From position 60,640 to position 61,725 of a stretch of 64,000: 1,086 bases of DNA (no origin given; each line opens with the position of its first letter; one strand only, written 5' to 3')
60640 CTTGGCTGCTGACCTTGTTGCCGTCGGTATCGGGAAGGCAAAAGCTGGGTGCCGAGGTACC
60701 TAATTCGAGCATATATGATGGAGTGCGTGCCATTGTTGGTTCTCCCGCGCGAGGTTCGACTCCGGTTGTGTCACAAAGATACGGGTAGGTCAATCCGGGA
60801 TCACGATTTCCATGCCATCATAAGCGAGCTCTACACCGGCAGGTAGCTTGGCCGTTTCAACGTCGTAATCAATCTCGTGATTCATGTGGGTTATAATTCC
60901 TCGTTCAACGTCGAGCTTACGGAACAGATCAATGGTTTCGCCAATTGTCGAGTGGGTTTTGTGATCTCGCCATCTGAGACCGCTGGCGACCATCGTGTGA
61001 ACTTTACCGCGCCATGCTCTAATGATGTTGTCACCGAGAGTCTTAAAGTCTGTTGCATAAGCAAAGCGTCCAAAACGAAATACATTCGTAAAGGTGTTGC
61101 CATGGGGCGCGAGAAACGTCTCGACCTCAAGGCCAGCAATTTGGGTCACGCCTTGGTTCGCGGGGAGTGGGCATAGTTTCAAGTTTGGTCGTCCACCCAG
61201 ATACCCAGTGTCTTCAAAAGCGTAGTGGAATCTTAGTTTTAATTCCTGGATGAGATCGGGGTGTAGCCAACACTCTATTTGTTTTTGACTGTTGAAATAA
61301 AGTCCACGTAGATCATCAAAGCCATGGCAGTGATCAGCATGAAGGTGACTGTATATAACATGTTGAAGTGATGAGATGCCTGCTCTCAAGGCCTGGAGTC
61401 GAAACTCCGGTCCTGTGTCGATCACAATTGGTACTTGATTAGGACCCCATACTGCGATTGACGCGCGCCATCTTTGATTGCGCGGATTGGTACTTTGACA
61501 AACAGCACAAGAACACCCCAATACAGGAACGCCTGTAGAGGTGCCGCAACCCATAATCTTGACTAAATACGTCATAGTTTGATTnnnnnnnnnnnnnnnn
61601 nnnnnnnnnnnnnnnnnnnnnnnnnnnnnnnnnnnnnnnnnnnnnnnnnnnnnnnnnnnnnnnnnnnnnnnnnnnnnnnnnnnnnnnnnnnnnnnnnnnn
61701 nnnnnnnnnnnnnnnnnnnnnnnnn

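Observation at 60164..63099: RecQ-derived protein with every catalytic motif ablated, packed against a PhnP-like MBL hydrolase, with a CxxC thioredoxin-fold gene downstream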

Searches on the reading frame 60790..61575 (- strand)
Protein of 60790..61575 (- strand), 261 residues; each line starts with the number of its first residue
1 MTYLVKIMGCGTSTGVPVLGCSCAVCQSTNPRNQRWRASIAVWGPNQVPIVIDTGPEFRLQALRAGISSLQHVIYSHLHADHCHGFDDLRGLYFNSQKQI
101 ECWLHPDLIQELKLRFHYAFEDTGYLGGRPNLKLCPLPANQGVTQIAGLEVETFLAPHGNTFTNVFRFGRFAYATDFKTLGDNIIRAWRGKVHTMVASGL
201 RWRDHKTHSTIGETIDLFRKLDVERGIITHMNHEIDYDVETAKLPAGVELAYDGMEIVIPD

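Call 3: search_protein_families(library=pfam, proteins=[window:60790-61575:-], max_evalue=0.1)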
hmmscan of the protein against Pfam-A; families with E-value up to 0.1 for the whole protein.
window:60790-61575:- (261 aa): 2 families
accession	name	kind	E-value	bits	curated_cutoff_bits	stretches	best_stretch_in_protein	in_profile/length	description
PF12706.13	Lactamase_B_2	-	3.7e-27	95.7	27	1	50-231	3-200/200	Beta-lactamase superfamily domain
PF00753.33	Lactamase_B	-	7e-07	29.8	22.7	1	50-96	18-70/196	Metallo-beta-lactamase superfamily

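Call 4: search_protein_families(library=ncbifam, proteins=[window:60790-61575:-], max_evalue=0.1)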
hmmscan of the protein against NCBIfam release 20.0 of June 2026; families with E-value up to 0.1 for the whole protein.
window:60790-61575:- (261 aa): 14 families
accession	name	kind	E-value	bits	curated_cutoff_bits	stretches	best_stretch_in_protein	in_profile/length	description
NF038231.1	MBL_Geo_Pelo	equivalog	2e-68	230.7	360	1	5-257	2-249/250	GPMC system MBL fold metallohydrolase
NF002553.0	PRK02113.1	equivalog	7.3e-54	182.8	386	1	5-259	3-252/252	MBL fold metallo-hydrolase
TIGR03307.1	PhnP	equivalog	6.9e-19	68.2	272.25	2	5-90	3-87/249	phosphonate metabolism protein PhnP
NF000801.0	PRK00055.1-3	equivalog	5.7e-09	35.4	252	1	26-87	9-71/307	ribonuclease Z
TIGR02651.1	RNase_Z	equivalog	6.2e-09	35.3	292.95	1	26-89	7-71/302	ribonuclease Z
NF002558.0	PRK02126.1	subfamily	9.3e-08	31.4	315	1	65-117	43-95/345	ribonuclease Z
TIGR02108.2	PQQ_syn_pqqB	equivalog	1.2e-06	28.2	245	1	5-64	2-65/298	pyrroloquinoline quinone biosynthesis protein PqqB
NF041851.1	cyc_nuc_deg_phdiest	equivalog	6.2e-06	25.8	400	1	17-86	4-68/253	cyclic nucleotide-degrading phosphodiesterase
NF041257.1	GntH_guanitoxin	equivalog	0.0019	17.1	333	1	54-90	52-88/374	guanitoxin biosynthesis MBL fold metallo-hydrolase GntH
NF000804.0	PRK00055.2-1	equivalog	0.0058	15.7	402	1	16-88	6-74/306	ribonuclease Z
NF000805.0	PRK00055.2-3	equivalog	0.014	14.7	416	1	38-86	24-72/307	ribonuclease Z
TIGR03413.1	GSH_gloB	equivalog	0.028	13.8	200.8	1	49-90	22-64/248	hydroxyacylglutathione hydrolase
NF058524.1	6A-MBL_enzyme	equivalog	0.035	13.2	220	1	63-89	51-76/346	anti-phage 6A-MBL system MBL-fold protein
NF000800.0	PRK00055.1-1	equivalog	0.085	11.8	398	0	52-89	37-76/305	ribonuclease Z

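Call 14: find_homologous_proteins(query=window:60790-61575:-, max_evalue=1e-20)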
Query window:60790-61575:- (261 aa): 2727 proteins with E <= 1e-20 among 3502 candidates; the best 120 are listed.
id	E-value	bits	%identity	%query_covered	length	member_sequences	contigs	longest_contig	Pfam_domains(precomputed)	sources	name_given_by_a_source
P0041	4.0e-179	612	98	100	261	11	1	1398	PF12706.14,PF23023.2,PF00753.34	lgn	-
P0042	9.9e-150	515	82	100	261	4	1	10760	PF12706.14,PF23023.2,PF00753.34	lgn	-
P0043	6.3e-147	506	79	100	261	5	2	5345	PF12706.14,PF23023.2,PF00753.34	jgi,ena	jgi:phosphoribosyl 1,2-cyclic phosphate phosphodiesterase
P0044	1.9e-140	485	74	99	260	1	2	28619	PF12706.14,PF23023.2,PF00753.34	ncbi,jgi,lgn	jgi:phosphoribosyl 1,2-cyclic phosphate phosphodiesterase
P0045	7.3e-138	476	75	100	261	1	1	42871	PF12706.14,PF23023.2,PF00753.34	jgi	jgi:phosphoribosyl 1,2-cyclic phosphate phosphodiesterase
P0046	1.7e-136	472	75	100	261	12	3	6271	PF12706.14,PF23023.2,PF00753.34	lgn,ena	-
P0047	1.4e-135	469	75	100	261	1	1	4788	PF12706.14,PF23023.2,PF00753.34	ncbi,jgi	jgi:phosphoribosyl 1,2-cyclic phosphate phosphodiesterase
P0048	1.7e-135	469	74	100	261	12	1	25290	PF12706.14,PF23023.2,PF00753.34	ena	-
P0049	2.1e-135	468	74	100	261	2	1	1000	PF12706.14,PF23023.2,PF00753.34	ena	-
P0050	2.4e-135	468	75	99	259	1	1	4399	PF12706.14,PF23023.2,PF00753.34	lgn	-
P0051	5.9e-135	467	75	100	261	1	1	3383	PF12706.14,PF23023.2,PF00753.34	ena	-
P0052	1.5e-134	466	73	100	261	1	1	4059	PF12706.14,PF23023.2,PF00753.34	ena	-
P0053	6.6e-133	460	74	100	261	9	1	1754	PF12706.14,PF23023.2,PF00753.34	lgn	-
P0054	2.6e-132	458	72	100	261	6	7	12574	PF12706.14,PF23023.2,PF00753.34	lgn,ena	-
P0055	2.9e-132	458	70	100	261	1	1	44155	PF12706.14,PF23023.2,PF00753.34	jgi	jgi:phosphoribosyl 1,2-cyclic phosphate phosphodiesterase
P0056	2.9e-132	458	72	100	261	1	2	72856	PF12706.14,PF23023.2,PF00753.34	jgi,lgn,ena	-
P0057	1.6e-131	456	71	100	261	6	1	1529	PF12706.14,PF23023.2,PF00753.34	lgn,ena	-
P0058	1.7e-131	456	72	100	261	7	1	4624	PF12706.14,PF23023.2,PF00753.34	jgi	jgi:phosphoribosyl 1,2-cyclic phosphate phosphodiesterase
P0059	4.0e-130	451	71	100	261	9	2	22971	PF12706.14,PF23023.2,PF00753.34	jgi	jgi:phosphoribosyl 1,2-cyclic phosphate phosphodiesterase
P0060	3.3e-129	448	72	100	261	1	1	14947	PF12706.14,PF23023.2,PF00753.34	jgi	jgi:phosphoribosyl 1,2-cyclic phosphate phosphodiesterase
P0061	5.3e-129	447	70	100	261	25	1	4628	PF12706.14,PF23023.2,PF00753.34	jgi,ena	jgi:phosphoribosyl 1,2-cyclic phosphate phosphodiesterase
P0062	4.6e-128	444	70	100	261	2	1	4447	PF12706.14,PF23023.2,PF00753.34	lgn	-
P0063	1.2e-127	443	70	100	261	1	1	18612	PF12706.14,PF23023.2,PF00753.34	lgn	-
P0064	9.1e-125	433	68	100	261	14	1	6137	PF12706.14,PF23023.2,PF00753.34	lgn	-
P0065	4.7e-123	428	73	94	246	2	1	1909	PF12706.14,PF23023.2,PF00753.34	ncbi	-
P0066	3.0e-121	422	70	93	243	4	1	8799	PF12706.14,PF23023.2,PF00753.34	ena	-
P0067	1.6e-118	413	67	100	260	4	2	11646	PF12706.14,PF23023.2,PF00753.34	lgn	-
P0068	1.6e-118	413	67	100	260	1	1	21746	PF12706.14,PF23023.2,PF00753.34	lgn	-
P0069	1.5e-117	410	67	100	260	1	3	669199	PF12706.14,PF23023.2,PF00753.34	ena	-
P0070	1.4e-116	407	79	81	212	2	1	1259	PF12706.14,PF23023.2,PF00753.34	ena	-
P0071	1.7e-116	406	66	98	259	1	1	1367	PF12706.14,PF23023.2,PF00753.34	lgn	-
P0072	9.3e-116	404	67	99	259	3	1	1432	PF12706.14,PF23023.2,PF00753.34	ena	-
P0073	3.1e-114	399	66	100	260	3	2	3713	PF12706.14,PF23023.2,PF00753.34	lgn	-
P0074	1.3e-111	390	64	100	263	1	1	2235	PF12706.14,PF23023.2,PF00753.34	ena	-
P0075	1.7e-110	387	63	99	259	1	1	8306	PF12706.14,PF23023.2,PF00753.34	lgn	-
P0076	3.4e-107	376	61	99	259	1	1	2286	PF12706.14,PF23023.2,PF00753.34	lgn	-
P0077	1.4e-106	374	65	93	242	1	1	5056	PF12706.14,PF23023.2,PF00753.34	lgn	-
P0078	2.7e-105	370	59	99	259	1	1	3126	PF12706.14,PF23023.2,PF00753.34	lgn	-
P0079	4.5e-105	369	62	99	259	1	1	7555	PF12706.14,PF23023.2,PF00753.34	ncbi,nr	ncbi:MAG: MBL fold metallo-hydrolase [Proteobacteria bacterium]|nr:MBL fold metallo-hydrolase [Pseud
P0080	3.3e-104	366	62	98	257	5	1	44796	PF12706.14,PF23023.2,PF00753.34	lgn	-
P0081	8.9e-103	361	61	97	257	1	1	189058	PF12706.14,PF23023.2,PF00753.34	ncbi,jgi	jgi:phosphoribosyl 1,2-cyclic phosphate phosphodiesterase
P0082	1.4e-102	361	58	99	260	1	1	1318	PF12706.14,PF23023.2,PF00753.34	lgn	-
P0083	1.1e-98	348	60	98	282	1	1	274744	PF12706.14,PF23023.2,PF00753.34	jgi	jgi:phosphoribosyl 1,2-cyclic phosphate phosphodiesterase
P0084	4.8e-91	323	55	97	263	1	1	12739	PF12706.14,PF23023.2,PF00753.34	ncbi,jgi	jgi:phosphoribosyl 1,2-cyclic phosphate phosphodiesterase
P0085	2.3e-90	321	57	97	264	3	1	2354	PF12706.14,PF23023.2,PF00753.34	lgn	-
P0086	7.3e-90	319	53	98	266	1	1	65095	PF12706.14,PF23023.2,PF00753.34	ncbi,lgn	-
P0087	9.1e-90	319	57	97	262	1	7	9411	PF12706.14,PF23023.2,PF00753.34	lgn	-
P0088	3.6e-89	317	55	97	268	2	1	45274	PF12706.14,PF23023.2,PF00753.34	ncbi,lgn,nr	ncbi:MAG: MBL fold metallo-hydrolase [Oligoflexales bacterium]|nr:MBL fold metallo-hydrolase [Oligof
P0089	4.1e-89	317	57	97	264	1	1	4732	PF12706.14,PF23023.2,PF00753.34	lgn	-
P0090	7.5e-89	316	54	98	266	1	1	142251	PF12706.14,PF23023.2,PF00753.34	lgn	-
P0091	1.4e-88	315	55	97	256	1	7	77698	PF12706.14,PF23023.2,PF00753.34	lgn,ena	-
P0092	2.6e-88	314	57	98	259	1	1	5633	PF12706.14,PF23023.2,PF00753.34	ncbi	-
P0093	4.1e-88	313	54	97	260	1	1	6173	PF12706.14,PF23023.2,PF00753.34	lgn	-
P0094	5.5e-87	310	52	98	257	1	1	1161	PF12706.14,PF23023.2,PF13483.13,PF00753.34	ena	-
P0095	1.3e-86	308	51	98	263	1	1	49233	PF12706.14,PF23023.2,PF00753.34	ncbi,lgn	-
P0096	2.4e-86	308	52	98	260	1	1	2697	PF12706.14,PF23023.2,PF00753.34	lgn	-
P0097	4.3e-86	307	52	99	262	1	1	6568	PF12706.14,PF23023.2,PF00753.34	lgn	-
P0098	1.2e-85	305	60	81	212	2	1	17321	PF12706.14,PF23023.2,PF00753.34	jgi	jgi:phosphoribosyl 1,2-cyclic phosphate phosphodiesterase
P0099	2.0e-85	304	55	97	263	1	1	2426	PF12706.14,PF23023.2,PF00753.34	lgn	-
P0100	2.7e-85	304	54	97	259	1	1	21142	PF12706.14,PF23023.2,PF00753.34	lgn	-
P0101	3.0e-85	304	53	99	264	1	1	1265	PF12706.14,PF23023.2,PF00753.34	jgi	jgi:phosphoribosyl 1,2-cyclic phosphate phosphodiesterase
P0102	3.1e-85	304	53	96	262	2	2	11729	PF12706.14,PF23023.2,PF00753.34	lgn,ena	-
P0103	4.6e-85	303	51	97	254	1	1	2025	PF12706.14,PF23023.2,PF00753.34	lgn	-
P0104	8.8e-85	302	51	98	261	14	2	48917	PF12706.14,PF23023.2,PF00753.34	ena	-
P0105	1.2e-84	302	52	98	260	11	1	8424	PF12706.14,PF23023.2,PF00753.34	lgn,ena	-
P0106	1.3e-84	302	51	98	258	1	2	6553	PF12706.14,PF23023.2,PF00753.34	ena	-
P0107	1.6e-84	302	54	93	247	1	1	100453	PF12706.14,PF23023.2,PF00753.34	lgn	-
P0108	2.4e-84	301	54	96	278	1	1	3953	PF12706.14,PF23023.2,PF00753.34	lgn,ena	-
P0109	2.6e-84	301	50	98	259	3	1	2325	PF12706.14,PF23023.2,PF00753.34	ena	-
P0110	2.6e-84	301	54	97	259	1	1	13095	PF12706.14,PF23023.2,PF00753.34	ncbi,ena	-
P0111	2.9e-84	301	51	97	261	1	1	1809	PF12706.14,PF23023.2,PF00753.34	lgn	-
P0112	3.2e-84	301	51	98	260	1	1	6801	PF12706.14,PF23023.2,PF00753.34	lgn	-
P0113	3.4e-84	300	53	99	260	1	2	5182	PF12706.14,PF23023.2,PF00753.34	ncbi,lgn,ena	-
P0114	3.6e-84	300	54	97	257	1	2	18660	PF12706.14,PF23023.2,PF00753.34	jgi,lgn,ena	-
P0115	4.2e-84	300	53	97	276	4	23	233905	PF12706.14,PF23023.2,PF00753.34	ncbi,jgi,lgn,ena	jgi:phosphoribosyl 1,2-cyclic phosphate phosphodiesterase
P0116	8.1e-84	299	52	98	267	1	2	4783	PF12706.14,PF23023.2,PF00753.34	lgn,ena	-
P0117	8.5e-84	299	55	97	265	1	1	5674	PF12706.14,PF23023.2,PF00753.34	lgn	-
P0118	8.7e-84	299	51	97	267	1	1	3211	PF12706.14,PF23023.2,PF00753.34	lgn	-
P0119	1.8e-83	298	51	97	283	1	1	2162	PF12706.14,PF23023.2,PF00753.34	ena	-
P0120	3.2e-83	297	52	97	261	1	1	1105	PF12706.14,PF23023.2,PF00753.34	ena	-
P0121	3.2e-83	297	54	97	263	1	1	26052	PF12706.14,PF23023.2,PF00753.34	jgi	jgi:phosphoribosyl 1,2-cyclic phosphate phosphodiesterase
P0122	3.5e-83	297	55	97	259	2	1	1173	PF12706.14,PF23023.2,PF00753.34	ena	-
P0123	4.1e-83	297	52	98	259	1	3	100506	PF12706.14,PF23023.2,PF00753.34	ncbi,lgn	-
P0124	4.2e-83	297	51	99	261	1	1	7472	PF12706.14,PF23023.2,PF00753.34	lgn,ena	-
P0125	4.4e-83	297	51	98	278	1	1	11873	PF12706.14,PF23023.2,PF00753.34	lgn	-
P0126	4.7e-83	297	53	96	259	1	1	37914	PF12706.14,PF23023.2,PF00753.34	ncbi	-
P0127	6.0e-83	296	51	99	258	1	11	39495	PF12706.14,PF23023.2,PF00753.34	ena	-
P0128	6.0e-83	296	50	99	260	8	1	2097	PF12706.14,PF23023.2,PF00753.34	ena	-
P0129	6.4e-83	296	52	97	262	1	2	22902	PF12706.14,PF23023.2,PF00753.34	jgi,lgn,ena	-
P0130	6.5e-83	296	54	97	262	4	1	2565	PF12706.14,PF23023.2,PF00753.34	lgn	-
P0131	7.1e-83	296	52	98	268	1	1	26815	PF12706.14,PF23023.2,PF00753.34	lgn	-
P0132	7.7e-83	296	52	97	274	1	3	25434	PF12706.14,PF23023.2,PF00753.34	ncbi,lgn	ncbi:MAG: MBL fold metallo-hydrolase [Oligoflexales bacterium]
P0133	9.5e-83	296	50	98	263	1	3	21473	PF12706.14,PF23023.2,PF00753.34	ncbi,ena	-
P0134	9.6e-83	296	50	99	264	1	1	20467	PF12706.14,PF23023.2,PF00753.34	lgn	-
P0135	9.8e-83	296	49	98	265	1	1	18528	PF12706.14,PF23023.2,PF00753.34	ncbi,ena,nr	ncbi:MAG: MBL fold metallo-hydrolase [Zetaproteobacteria bacterium]|nr:MBL fold metallo-hydrolase [Z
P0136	1.1e-82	296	53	96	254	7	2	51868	PF12706.14,PF23023.2,PF00753.34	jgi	-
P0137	1.3e-82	295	51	97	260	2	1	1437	PF12706.14,PF23023.2,PF00753.34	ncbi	-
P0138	1.7e-82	295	50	99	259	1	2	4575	PF12706.14,PF23023.2,PF00753.34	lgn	-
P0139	2.0e-82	295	50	98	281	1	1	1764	PF12706.14,PF23023.2,PF00753.34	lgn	-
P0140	3.6e-82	294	51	97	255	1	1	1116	PF12706.14,PF23023.2,PF00753.34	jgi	-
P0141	4.2e-82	294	50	98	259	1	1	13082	PF12706.14,PF23023.2,PF00753.34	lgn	-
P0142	4.6e-82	293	50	99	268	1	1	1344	PF12706.14,PF23023.2,PF00753.34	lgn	-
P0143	4.7e-82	293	51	99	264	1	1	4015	PF12706.14,PF23023.2,PF00753.34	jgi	jgi:phosphoribosyl 1,2-cyclic phosphate phosphodiesterase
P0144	5.5e-82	293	50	98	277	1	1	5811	PF12706.14,PF23023.2,PF00753.34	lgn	-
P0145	6.6e-82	293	50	98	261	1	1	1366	PF12706.14,PF23023.2,PF00753.34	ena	-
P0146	6.8e-82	293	50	98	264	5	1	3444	PF12706.14,PF23023.2,PF00753.34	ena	-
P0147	7.3e-82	293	51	98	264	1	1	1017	PF12706.14,PF23023.2,PF00753.34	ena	-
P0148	8.5e-82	293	48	99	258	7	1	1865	PF12706.14,PF23023.2,PF00753.34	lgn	-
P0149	8.6e-82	293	50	99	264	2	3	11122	PF12706.14,PF23023.2,PF00753.34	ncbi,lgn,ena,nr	ncbi:MAG: MBL fold metallo-hydrolase [Oligoflexales bacterium]|nr:MBL fold metallo-hydrolase [Oligof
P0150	9.4e-82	292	50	98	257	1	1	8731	PF12706.14,PF23023.2,PF00753.34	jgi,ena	-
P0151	9.8e-82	292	53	96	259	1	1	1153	PF12706.14,PF23023.2,PF00753.34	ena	-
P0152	1.2e-81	292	51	99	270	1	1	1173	PF12706.14,PF23023.2,PF00753.34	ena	-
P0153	1.3e-81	292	51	97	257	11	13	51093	PF12706.14,PF23023.2,PF00753.34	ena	-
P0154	1.6e-81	292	51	97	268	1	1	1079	PF12706.14,PF23023.2,PF00753.34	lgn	-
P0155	1.7e-81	292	49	99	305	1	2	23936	PF12706.14,PF23023.2,PF00753.34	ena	-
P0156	2.1e-81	291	50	98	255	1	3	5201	PF12706.14,PF23023.2,PF00753.34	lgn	-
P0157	2.2e-81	291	49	98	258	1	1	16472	PF12706.14,PF23023.2,PF00753.34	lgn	-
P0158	2.3e-81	291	52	97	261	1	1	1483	PF12706.14,PF23023.2,PF00753.34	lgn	-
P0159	2.4e-81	291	51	97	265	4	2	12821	PF12706.14,PF23023.2,PF00753.34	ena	-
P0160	2.4e-81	291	50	98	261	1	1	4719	PF12706.14,PF23023.2,PF00753.34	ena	-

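Call 15: find_encoding_contigs(protein=P0081, flank=6000, max_places=2)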
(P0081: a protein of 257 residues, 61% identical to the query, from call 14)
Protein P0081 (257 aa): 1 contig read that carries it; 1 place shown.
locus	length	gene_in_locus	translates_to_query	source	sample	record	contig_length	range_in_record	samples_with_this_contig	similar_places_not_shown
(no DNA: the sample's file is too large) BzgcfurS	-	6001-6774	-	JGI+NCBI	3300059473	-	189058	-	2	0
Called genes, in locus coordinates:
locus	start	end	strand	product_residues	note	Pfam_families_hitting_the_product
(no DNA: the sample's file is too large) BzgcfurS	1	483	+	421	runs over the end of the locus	-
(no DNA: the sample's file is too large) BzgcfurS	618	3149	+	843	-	PF03572:Peptidase_S41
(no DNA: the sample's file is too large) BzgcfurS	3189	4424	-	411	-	PF00696:AA_kinase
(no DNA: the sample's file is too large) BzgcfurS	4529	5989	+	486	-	-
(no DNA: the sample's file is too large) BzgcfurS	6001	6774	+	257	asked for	PF23023:Anti-Pycsar_Apyc1, PF00753:Lactamase_B, PF12706:Lactamase_B_2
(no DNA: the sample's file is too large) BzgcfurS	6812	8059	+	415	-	PF00083:Sugar_tr, PF03137:OATP, PF07690:MFS_1, PF12832:MFS_1_like (faint), PF03137:OATP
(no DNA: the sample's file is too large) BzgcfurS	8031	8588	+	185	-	PF00578:AhpC-TSA, PF08534:Redoxin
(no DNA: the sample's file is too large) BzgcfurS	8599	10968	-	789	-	PF05226:CHASE2 (weak), PF00211:Guanylate_cyc, PF07238:PilZ (weak)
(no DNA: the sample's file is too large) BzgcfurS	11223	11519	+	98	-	-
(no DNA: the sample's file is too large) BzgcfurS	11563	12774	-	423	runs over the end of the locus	PF16697:Yop-YscD_cpl, PF00498:FHA, PF01464:SLT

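Call 16: find_encoding_contigs(protein=P0088, flank=6000, max_places=2)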
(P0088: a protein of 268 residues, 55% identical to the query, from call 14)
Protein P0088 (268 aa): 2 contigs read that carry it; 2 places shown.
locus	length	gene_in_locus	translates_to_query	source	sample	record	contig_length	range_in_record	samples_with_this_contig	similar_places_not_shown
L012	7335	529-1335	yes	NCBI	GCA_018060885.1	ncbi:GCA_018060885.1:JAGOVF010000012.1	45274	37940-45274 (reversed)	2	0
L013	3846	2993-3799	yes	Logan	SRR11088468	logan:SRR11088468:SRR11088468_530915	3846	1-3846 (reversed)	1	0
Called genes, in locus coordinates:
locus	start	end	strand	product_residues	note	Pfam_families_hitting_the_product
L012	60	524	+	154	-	-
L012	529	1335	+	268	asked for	PF23023:Anti-Pycsar_Apyc1, PF00753:Lactamase_B, PF12706:Lactamase_B_2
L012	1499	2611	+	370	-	PF05222:AlaDh_PNT_N, PF01262:AlaDh_PNT_C, PF02826:2-Hacid_dh_C (weak), PF00070:Pyr_redox (faint)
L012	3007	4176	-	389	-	PF13011:LZ_Tnp_IS481 (weak), PF13384:HTH_23 (weak), PF13518:HTH_28, PF13565:HTH_32, PF00665:rve, PF13683:rve_3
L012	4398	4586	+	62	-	PF13737:DDE_Tnp_1_5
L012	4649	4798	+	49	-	PF13737:DDE_Tnp_1_5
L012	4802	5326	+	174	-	PF01609:DDE_Tnp_1, PF13612:DDE_Tnp_1_3 (weak)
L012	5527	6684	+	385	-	PF13173:AAA_14, PF13635:DUF4143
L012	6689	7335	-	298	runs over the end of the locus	-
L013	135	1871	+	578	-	PF05496:RuvB_N (faint), PF13177:DNA_pol3_delta2, PF13401:AAA_22 (weak), PF00004:AAA, PF22608:DNAX_ATPase_lid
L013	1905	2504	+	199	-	-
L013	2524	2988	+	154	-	-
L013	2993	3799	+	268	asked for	PF23023:Anti-Pycsar_Apyc1, PF00753:Lactamase_B, PF12706:Lactamase_B_2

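Call 17: find_encoding_contigs(protein=P0115, flank=6000, max_places=2)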
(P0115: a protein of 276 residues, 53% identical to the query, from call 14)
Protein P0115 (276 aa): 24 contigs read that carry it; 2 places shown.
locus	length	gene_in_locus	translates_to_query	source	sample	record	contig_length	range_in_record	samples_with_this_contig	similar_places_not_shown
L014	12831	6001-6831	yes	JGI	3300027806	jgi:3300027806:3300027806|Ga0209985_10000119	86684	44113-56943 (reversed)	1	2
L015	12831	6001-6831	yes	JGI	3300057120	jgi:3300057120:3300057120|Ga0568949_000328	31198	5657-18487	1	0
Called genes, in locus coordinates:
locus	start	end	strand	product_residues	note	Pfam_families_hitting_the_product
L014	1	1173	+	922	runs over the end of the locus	PF00004:AAA, PF13177:DNA_pol3_delta2, PF13401:AAA_22 (weak), PF22608:DNAX_ATPase_lid, PF12169:DNA_pol3_gamma3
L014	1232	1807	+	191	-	-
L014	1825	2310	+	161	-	-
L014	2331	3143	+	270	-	-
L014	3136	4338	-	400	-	PF00696:AA_kinase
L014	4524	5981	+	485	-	PF00270:DEAD, PF00271:Helicase_C, PF22590:Cas3-like_C_2 (weak)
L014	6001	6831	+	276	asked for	PF23023:Anti-Pycsar_Apyc1, PF00753:Lactamase_B, PF12706:Lactamase_B_2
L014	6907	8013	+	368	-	PF05222:AlaDh_PNT_N, PF07992:Pyr_redox_2 (weak), PF00070:Pyr_redox (faint), PF01262:AlaDh_PNT_C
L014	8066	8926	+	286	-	PF10672:Methyltrans_SAM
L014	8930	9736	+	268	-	PF22435:MRM3-like_sub_bind, PF00588:SpoU_methylase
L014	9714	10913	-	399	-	PF22020:RlmL_1st (weak), PF02926:THUMP (weak), PF01170:UPF0020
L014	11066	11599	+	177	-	PF00160:Pro_isomerase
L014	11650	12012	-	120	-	PF04247:SirB (faint)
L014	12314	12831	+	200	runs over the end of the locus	PF01794:Ferric_reduct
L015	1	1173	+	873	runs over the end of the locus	PF00004:AAA, PF13177:DNA_pol3_delta2, PF13401:AAA_22 (weak), PF22608:DNAX_ATPase_lid, PF12169:DNA_pol3_gamma3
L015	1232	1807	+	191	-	-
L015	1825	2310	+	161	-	-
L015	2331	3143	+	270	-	-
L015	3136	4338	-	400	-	PF00696:AA_kinase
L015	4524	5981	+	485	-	PF00270:DEAD, PF00271:Helicase_C, PF22590:Cas3-like_C_2 (weak)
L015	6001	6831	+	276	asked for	PF23023:Anti-Pycsar_Apyc1, PF00753:Lactamase_B, PF12706:Lactamase_B_2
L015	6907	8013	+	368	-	PF05222:AlaDh_PNT_N, PF07992:Pyr_redox_2 (weak), PF00070:Pyr_redox (faint), PF01262:AlaDh_PNT_C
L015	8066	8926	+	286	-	PF10672:Methyltrans_SAM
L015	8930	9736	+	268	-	PF22435:MRM3-like_sub_bind, PF00588:SpoU_methylase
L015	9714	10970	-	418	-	PF22020:RlmL_1st (weak), PF02926:THUMP (weak), PF01170:UPF0020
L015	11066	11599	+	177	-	PF00160:Pro_isomerase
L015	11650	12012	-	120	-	PF04247:SirB (faint)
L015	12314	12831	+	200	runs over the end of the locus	PF01794:Ferric_reduct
